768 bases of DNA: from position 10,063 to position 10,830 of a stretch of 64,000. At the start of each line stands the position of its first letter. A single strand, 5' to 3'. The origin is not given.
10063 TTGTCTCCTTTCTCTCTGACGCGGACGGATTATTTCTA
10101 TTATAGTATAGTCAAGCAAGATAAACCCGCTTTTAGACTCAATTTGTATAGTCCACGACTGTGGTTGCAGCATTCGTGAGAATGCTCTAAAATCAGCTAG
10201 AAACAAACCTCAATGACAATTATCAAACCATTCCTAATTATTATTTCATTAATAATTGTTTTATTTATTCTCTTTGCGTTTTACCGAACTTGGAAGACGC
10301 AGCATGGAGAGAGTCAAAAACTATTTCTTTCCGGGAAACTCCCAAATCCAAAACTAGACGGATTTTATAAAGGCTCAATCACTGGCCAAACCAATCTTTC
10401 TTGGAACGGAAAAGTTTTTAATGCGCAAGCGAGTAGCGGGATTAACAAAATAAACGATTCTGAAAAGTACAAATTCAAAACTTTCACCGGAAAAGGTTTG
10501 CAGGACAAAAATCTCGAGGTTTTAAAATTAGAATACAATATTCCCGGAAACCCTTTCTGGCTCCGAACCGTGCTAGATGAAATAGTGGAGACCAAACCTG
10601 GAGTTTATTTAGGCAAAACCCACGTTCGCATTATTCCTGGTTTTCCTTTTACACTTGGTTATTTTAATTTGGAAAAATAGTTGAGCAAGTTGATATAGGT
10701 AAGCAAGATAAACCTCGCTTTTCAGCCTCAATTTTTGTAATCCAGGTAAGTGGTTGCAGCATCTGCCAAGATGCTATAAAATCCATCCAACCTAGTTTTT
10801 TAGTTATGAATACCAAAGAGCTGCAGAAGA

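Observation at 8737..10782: Shared upstream module with a compensatory-mutation hairpin in front of three different genes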

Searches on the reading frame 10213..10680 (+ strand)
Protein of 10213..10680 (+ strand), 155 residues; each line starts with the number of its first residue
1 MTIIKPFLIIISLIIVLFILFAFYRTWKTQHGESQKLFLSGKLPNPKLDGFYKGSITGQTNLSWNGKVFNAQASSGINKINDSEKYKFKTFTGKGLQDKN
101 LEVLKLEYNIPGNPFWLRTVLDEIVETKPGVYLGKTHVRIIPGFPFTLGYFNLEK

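Call 11: search_protein_families(library=pfam, proteins=[window:10213-10680:+], max_evalue=0.01)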
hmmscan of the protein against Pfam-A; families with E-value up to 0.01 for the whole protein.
window:10213-10680:+ (155 aa): 1 family
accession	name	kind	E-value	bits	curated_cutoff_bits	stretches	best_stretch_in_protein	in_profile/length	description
PF03597.20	FixS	-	0.0094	16.1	23.1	0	7-29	5-27/44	Cytochrome oxidase maturation protein cbb3-type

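Call 12: find_encoding_contigs(protein=window:10213-10680:+, flank=10000, max_places=10)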
Protein window:10213-10680:+ (155 aa): 1 contig read that carries it; 1 place shown.
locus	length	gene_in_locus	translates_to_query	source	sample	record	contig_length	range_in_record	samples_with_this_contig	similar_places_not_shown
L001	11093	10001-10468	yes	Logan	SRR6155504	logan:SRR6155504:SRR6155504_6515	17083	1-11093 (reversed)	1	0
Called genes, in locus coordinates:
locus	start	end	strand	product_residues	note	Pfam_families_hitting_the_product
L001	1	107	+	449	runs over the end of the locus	PF21760:SecD_1st, PF22599:SecDF_P1_head, PF02355:SecD_SecF_C, PF03176:MMPL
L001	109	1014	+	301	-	-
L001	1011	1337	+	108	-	-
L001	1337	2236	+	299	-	PF07549:Sec_GG (faint), PF02355:SecD_SecF_C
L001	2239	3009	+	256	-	PF00005:ABC_tran, PF02463:SMC_N (faint), PF13175:AAA_15 (faint), PF13304:AAA_21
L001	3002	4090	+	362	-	PF12679:ABC2_membrane_2 (weak), PF12698:ABC2_membrane_3, PF01061:ABC2_membrane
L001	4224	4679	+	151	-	-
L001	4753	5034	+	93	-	PF09962:DUF2196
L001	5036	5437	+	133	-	PF10463:Peptidase_U49 (weak)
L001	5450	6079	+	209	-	PF00753:Lactamase_B, PF13483:Lactamase_B_3, PF12706:Lactamase_B_2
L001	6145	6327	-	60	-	-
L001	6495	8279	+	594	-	PF00009:GTP_EFTU, PF01926:MMR_HSR1 (weak), PF22042:EF-G_D2, PF03144:GTP_EFTU_D2, PF14492:EFG_III (faint), PF00679:EFG_C, PF21018:BipA_C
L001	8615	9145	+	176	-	-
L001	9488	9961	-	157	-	-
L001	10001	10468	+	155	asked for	-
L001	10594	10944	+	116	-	PF12643:MazG-like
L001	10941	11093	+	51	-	?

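Call 13: find_homologous_proteins(query=window:10213-10680:+)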
Query window:10213-10680:+ (155 aa): 48 proteins with E <= 0.001 among 78 candidates.
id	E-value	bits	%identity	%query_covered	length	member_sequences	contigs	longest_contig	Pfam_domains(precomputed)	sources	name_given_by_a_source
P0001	1.2e-98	345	99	100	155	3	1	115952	-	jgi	-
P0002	3.9e-81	288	85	86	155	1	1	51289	-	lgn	-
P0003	1.3e-70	254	74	87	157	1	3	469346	-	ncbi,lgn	ncbi:MAG: hypothetical protein WD231_00975 [Candidatus Woykebacteria bacterium]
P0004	3.2e-54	201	65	85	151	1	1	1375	-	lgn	-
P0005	4.2e-52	194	63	88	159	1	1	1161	-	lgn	-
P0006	1.7e-51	192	61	91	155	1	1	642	-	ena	-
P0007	4.5e-51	191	59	95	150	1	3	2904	-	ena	-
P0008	1.9e-50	189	61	85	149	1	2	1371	-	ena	-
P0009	3.4e-49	184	59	86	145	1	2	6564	-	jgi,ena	-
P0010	5.9e-49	184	55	95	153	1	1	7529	-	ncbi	-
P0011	3.2e-47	178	59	85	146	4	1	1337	-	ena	-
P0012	2.2e-46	175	50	100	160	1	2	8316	-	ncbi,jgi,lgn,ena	-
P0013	3.4e-46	175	58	86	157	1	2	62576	-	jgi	-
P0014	4.7e-45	171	58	94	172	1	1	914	-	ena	-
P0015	8.8e-45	170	49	86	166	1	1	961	-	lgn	-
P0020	8.5e-44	167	62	79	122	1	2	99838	-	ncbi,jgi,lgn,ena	-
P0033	6.6e-39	151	53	85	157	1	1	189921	-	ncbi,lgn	ncbi:MAG: hypothetical protein V4467_02475 [Patescibacteria group bacterium]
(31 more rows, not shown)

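Call 14: find_encoding_contigs(protein=P0001, flank=10000, max_places=3)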
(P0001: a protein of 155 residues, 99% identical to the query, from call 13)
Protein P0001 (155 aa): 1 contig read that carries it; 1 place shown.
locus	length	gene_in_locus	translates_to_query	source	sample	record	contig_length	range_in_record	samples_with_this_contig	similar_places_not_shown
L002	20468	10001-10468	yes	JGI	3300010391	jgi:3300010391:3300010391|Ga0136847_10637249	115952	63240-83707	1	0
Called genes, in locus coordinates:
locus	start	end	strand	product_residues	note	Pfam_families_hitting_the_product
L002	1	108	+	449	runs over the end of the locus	PF21760:SecD_1st, PF22599:SecDF_P1_head, PF02355:SecD_SecF_C, PF03176:MMPL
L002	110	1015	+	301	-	-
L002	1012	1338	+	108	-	-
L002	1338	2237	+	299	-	PF07549:Sec_GG (faint), PF02355:SecD_SecF_C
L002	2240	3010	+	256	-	PF00005:ABC_tran, PF02463:SMC_N (faint), PF13175:AAA_15 (faint), PF13304:AAA_21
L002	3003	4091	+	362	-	PF12679:ABC2_membrane_2 (weak), PF12698:ABC2_membrane_3, PF01061:ABC2_membrane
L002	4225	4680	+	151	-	-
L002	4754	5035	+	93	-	PF09962:DUF2196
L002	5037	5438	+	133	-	PF10463:Peptidase_U49 (weak)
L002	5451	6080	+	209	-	PF00753:Lactamase_B, PF13483:Lactamase_B_3, PF12706:Lactamase_B_2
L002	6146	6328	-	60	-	-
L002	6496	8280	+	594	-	PF00009:GTP_EFTU, PF01926:MMR_HSR1 (weak), PF22042:EF-G_D2, PF03144:GTP_EFTU_D2, PF14492:EFG_III (faint), PF00679:EFG_C, PF21018:BipA_C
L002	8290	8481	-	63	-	-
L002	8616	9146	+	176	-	-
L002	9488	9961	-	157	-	-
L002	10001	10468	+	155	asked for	-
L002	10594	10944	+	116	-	PF12643:MazG-like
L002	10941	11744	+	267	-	PF27126:NmeDI_C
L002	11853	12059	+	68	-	PF27126:NmeDI_C (weak)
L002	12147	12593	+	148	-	PF13456:RVT_3 (weak)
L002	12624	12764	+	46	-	-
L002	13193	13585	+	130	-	-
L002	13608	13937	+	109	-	PF18924:DUF5674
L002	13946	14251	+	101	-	-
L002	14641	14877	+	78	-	PF02604:PhdYeFM_antitox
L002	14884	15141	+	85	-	PF15738:YafQ_toxin (weak), PF05015:HigB-like_toxin (weak)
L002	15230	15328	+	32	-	-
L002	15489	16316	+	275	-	PF00248:Aldo_ket_red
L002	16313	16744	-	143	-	PF04140:ICMT (weak)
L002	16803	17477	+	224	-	PF12705:PDDEXK_1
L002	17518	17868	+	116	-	PF04020:Phage_holin_4_2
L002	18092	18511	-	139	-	PF00903:Glyoxalase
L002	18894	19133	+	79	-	-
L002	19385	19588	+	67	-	-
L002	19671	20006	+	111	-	PF02643:DUF192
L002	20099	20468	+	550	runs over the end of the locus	PF01368:DHH, PF02272:DHHA1, PF17768:RecJ_OB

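Call 15: find_encoding_contigs(protein=P0002, flank=10000, max_places=3)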
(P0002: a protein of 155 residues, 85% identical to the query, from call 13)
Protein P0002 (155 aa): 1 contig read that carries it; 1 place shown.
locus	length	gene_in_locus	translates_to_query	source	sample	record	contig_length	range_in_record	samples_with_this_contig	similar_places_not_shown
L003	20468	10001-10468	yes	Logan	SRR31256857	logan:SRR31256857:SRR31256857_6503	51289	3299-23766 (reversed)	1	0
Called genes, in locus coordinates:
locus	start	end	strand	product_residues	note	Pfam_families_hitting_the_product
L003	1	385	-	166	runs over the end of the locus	-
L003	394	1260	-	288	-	PF01116:F_bP_aldolase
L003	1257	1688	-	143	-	PF00892:EamA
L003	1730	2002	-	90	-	-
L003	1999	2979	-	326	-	PF02779:Transket_pyr, PF02780:Transketolase_C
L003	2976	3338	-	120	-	-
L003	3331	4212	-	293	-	PF00456:Transketolase_N, PF13292:DXP_synthase_N (weak), PF00676:E1_dh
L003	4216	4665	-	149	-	PF13473:Cupredoxin_1 (weak), PF00127:Copper-bind (weak)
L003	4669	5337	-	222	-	PF00834:Ribul_P_3_epim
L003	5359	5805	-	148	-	PF02502:LacAB_rpiB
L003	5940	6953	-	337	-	PF00044:Gp_dh_N, PF02800:Gp_dh_C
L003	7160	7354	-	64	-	-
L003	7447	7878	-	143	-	PF01641:SelR, PF24046:At4g08330 (faint)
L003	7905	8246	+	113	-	PF04993:TfoX_N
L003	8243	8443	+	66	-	-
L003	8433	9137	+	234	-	PF08713:DNA_alkylation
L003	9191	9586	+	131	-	PF00903:Glyoxalase, PF22677:Ble-like_N, PF18029:Glyoxalase_6 (weak)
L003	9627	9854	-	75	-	-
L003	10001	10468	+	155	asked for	-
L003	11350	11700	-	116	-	-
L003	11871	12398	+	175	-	-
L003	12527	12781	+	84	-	-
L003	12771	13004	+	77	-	PF10049:DUF2283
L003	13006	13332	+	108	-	-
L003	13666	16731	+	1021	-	PF04313:HSDR_N (weak), PF02384:N6_Mtase, PF20473:MmeI_Mtase, PF01170:UPF0020 (faint), PF12950:TaqI_C (faint), PF07669:Eco57I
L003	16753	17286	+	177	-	-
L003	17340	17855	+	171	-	-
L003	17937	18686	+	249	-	PF01580:FtsK_SpoIIIE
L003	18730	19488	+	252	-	PF12705:PDDEXK_1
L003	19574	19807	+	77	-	-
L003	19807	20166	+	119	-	PF02452:PemK_toxin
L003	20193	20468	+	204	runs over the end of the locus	PF13298:LigD_N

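Call 16: find_encoding_contigs(protein=P0003, flank=10000, max_places=3)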
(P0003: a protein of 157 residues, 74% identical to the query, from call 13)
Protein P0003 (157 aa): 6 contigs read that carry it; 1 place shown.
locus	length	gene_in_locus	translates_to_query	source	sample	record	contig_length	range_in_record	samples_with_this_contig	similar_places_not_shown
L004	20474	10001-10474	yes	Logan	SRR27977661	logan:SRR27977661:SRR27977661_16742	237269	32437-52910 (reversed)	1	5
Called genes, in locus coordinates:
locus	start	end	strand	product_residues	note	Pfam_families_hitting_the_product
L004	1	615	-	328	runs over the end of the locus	PF02779:Transket_pyr, PF22613:Transketolase_C_1 (faint), PF02780:Transketolase_C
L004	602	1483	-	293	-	PF13292:DXP_synthase_N (weak), PF00456:Transketolase_N, PF00676:E1_dh, PF09364:XFP_N (weak)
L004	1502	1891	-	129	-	PF13473:Cupredoxin_1, PF00127:Copper-bind (faint)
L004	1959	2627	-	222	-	PF00834:Ribul_P_3_epim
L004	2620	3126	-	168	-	PF02502:LacAB_rpiB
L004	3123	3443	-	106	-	-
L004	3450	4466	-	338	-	PF00044:Gp_dh_N, PF02800:Gp_dh_C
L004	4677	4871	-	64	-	-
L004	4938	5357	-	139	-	PF01641:SelR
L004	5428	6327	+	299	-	PF00005:ABC_tran, PF13304:AAA_21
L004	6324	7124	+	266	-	PF01061:ABC2_membrane (weak), PF12679:ABC2_membrane_2, PF12730:ABC2_membrane_4 (weak), PF12698:ABC2_membrane_3 (weak), PF10920:DUF2705, PF13346:ABC2_membrane_5 (weak)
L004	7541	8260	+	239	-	PF08713:DNA_alkylation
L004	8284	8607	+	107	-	-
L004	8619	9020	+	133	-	PF10463:Peptidase_U49 (faint)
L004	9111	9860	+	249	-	PF00561:Abhydrolase_1, PF12146:Hydrolase_4, PF12697:Abhydrolase_6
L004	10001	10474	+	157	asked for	-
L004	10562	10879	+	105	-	-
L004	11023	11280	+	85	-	PF02604:PhdYeFM_antitox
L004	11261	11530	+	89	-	PF05015:HigB-like_toxin (weak), PF15738:YafQ_toxin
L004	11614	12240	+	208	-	PF13298:LigD_N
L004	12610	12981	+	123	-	PF07883:Cupin_2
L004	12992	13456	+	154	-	PF00578:AhpC-TSA, PF08534:Redoxin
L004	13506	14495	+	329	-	PF13088:BNR_2 (faint), PF04616:Glyco_hydro_43 (faint)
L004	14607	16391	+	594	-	PF00009:GTP_EFTU, PF01926:MMR_HSR1, PF22042:EF-G_D2, PF03144:GTP_EFTU_D2, PF14492:EFG_III (weak), PF00679:EFG_C, PF21018:BipA_C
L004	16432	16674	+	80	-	-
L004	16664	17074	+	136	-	PF01850:PIN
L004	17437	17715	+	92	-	PF04365:BrnT_toxin (weak)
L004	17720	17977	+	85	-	-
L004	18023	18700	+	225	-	PF12705:PDDEXK_1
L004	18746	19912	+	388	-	PF26514:DUF8173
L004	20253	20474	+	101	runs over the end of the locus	PF00076:RRM_1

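Call 33: find_encoding_contigs(protein=P0013, flank=10000, max_places=2)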
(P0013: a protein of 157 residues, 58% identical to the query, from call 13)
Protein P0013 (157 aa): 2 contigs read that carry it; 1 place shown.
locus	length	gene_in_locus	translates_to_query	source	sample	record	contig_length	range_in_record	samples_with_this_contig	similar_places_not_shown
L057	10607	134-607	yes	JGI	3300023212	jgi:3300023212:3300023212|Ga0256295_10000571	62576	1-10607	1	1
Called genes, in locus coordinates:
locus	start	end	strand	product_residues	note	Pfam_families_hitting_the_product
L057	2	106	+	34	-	?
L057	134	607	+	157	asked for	-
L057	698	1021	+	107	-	PF01588:tRNA_bind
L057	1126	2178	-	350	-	PF04185:Phosphoesterase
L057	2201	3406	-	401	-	PF05496:RuvB_N, PF13173:AAA_14 (weak), PF00004:AAA, PF07728:AAA_5 (weak), PF16193:AAA_assoc_2, PF12002:MgsA_C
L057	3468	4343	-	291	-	-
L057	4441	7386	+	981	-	PF17678:Glyco_hydro_92N, PF07971:Glyco_hydro_92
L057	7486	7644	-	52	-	-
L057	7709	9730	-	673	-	PF01751:Toprim, PF01131:Topoisom_bac, PF01396:Zn_ribbon_Top1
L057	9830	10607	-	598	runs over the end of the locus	PF03717:PBP_dimer, PF00905:Transpeptidase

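Call 34: find_encoding_contigs(protein=P0020, flank=10000, max_places=2)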
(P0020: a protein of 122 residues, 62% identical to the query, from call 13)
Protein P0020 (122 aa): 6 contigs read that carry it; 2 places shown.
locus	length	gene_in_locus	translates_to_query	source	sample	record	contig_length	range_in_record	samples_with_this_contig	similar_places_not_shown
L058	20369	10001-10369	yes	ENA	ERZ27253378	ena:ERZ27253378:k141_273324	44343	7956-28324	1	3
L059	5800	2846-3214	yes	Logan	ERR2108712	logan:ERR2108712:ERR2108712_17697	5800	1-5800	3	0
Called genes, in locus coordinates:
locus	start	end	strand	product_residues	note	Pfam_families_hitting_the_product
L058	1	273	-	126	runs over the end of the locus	-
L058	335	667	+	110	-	-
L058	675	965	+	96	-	PF20977:GatF (faint), PF02686:GatC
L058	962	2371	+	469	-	PF01425:Amidase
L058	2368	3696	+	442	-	PF02934:GatB_N, PF02637:GatB_Yqey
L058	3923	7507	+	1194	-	PF02811:PHP, PF07733:DNA_pol3_alpha, PF17657:DNA_pol3_finger, PF14579:HHH_6, PF01336:tRNA_anti-codon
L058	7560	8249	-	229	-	PF01797:Y1_Tnp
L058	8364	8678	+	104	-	PF01245:Ribosomal_L19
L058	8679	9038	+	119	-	PF08378:NERD (weak), PF02021:UPF0102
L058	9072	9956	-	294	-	PF03721:UDPG_MGDP_dh_N, PF00984:UDPG_MGDP_dh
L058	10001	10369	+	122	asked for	-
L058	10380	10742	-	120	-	-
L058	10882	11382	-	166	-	-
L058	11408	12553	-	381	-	-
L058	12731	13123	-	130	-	PF01850:PIN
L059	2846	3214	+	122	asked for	-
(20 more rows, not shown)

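Call 35: find_encoding_contigs(protein=P0033, flank=10000, max_places=2)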
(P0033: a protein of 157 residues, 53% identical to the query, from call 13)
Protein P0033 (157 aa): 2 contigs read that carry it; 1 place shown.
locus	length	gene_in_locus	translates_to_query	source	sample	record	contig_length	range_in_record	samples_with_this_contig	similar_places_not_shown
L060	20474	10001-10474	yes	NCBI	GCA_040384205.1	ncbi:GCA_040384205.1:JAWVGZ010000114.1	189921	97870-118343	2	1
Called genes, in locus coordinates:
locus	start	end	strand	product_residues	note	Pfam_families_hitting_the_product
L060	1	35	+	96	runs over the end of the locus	-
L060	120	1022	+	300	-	PF03724:META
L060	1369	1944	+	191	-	-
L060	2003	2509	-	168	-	PF07963:N_methyl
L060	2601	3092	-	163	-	-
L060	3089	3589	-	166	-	-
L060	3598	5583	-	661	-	PF08309:LVIVD (weak)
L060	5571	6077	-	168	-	PF07963:N_methyl (weak)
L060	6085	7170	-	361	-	PF00482:T2SSF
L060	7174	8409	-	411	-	PF00437:T2SSE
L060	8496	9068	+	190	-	PF10755:DUF2585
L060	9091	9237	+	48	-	-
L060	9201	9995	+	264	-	-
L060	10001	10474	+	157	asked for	-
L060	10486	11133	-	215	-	PF00156:Pribosyltran (weak)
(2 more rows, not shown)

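Call 72: find_encoding_contigs(protein=P0004, flank=3000, max_places=3)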
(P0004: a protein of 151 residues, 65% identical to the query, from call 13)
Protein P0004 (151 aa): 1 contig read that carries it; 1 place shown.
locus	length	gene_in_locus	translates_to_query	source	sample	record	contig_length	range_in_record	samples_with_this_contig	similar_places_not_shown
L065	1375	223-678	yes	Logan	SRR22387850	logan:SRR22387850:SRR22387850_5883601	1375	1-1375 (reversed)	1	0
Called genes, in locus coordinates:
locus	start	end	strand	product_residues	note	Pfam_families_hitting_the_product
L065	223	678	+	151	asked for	-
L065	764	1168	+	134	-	-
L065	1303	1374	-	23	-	?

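Call 73: find_encoding_contigs(protein=P0005, flank=3000, max_places=3)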
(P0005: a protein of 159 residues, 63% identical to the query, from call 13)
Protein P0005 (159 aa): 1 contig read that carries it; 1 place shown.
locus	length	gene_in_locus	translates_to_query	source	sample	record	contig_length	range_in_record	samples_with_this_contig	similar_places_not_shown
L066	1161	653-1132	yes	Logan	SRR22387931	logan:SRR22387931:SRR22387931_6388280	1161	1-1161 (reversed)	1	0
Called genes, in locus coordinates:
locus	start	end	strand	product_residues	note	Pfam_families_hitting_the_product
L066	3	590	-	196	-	?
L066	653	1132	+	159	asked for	-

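Call 83: search_protein_families(library=ncbifam, proteins=[window:10213-10680:+], max_evalue=0.1)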
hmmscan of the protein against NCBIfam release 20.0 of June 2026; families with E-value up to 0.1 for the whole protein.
window:10213-10680:+ (155 aa): 0 families

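Call 84: search_protein_families(library=padloc, proteins=[window:10213-10680:+], max_evalue=0.01)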
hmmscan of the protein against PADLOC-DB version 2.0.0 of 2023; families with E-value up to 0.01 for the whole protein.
window:10213-10680:+ (155 aa): 0 families
